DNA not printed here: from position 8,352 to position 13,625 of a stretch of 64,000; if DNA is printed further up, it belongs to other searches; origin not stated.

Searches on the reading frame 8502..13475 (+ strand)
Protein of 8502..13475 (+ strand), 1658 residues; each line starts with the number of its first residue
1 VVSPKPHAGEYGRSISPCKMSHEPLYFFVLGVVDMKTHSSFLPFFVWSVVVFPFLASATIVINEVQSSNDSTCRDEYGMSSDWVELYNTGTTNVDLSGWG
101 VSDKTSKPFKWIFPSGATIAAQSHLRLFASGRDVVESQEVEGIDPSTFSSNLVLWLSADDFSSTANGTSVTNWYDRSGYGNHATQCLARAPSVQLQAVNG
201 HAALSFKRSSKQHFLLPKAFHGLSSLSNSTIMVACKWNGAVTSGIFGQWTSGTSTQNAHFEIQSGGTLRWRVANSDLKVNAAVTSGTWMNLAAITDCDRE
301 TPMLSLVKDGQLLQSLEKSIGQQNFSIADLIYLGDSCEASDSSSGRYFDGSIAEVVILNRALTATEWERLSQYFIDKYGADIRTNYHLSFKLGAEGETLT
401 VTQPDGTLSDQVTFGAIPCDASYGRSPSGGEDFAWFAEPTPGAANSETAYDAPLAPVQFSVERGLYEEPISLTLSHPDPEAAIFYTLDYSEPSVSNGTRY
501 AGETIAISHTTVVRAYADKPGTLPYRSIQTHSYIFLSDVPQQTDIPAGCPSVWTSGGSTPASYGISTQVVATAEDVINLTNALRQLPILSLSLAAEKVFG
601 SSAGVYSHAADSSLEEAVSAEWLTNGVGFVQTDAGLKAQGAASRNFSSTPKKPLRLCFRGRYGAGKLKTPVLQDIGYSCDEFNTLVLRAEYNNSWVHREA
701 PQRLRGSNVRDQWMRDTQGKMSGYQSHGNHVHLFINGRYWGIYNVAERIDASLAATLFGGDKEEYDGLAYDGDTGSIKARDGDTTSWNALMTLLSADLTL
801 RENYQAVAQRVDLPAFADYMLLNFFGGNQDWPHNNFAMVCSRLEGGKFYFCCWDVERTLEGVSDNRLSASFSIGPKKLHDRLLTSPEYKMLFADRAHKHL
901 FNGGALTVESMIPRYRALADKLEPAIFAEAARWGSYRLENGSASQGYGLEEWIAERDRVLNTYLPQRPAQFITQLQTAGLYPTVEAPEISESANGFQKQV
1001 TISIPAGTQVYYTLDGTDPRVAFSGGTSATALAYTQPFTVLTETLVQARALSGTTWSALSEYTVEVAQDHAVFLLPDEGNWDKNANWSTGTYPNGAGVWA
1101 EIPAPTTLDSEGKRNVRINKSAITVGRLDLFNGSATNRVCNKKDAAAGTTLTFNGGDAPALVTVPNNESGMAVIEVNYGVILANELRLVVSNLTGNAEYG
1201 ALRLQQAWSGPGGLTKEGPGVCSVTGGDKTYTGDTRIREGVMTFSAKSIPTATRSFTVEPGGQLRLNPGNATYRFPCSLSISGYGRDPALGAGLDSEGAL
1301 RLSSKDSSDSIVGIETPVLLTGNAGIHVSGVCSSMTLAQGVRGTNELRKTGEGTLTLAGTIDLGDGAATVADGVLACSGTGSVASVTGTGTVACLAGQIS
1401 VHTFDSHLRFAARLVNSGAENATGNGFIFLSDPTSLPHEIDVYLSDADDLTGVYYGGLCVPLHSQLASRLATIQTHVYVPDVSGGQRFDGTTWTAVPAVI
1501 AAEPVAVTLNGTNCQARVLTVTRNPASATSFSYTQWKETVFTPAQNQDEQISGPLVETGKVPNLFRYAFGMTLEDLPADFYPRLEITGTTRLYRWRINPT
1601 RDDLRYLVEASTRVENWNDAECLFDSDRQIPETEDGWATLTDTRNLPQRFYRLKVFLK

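Call 8: search_protein_families(library=pfam, proteins=[window:8502-13475:+], max_evalue=0.001)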
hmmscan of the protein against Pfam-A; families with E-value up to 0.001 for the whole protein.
window:8502-13475:+ (1658 aa): 6 families
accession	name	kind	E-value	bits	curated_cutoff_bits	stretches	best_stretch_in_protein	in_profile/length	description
PF08757.17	CotH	-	2.5e-23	83.5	23.8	1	640-959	5-321/322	CotH kinase protein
PF13290.12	CHB_HEX_C_1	-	1.9e-17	63.4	22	2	463-522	3-60/67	Chitobiase/beta-hexosaminidase C-terminal domain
PF00932.25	LTD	-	2.9e-14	53.8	34.3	1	56-142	4-74/109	Lamin Tail Domain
PF13287.12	Fn3_assoc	-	1.1e-13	51.5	23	2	1001-1053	2-47/59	Fn3 associated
PF13385.13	Laminin_G_3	-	1.4e-10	42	27.6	1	236-366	26-149/151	Concanavalin A-like lectin/glucanases superfamily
PF12951.13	PATR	-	4.4e-07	30.3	27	0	1214-1241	1-27/30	Passenger-associated-transport-repeat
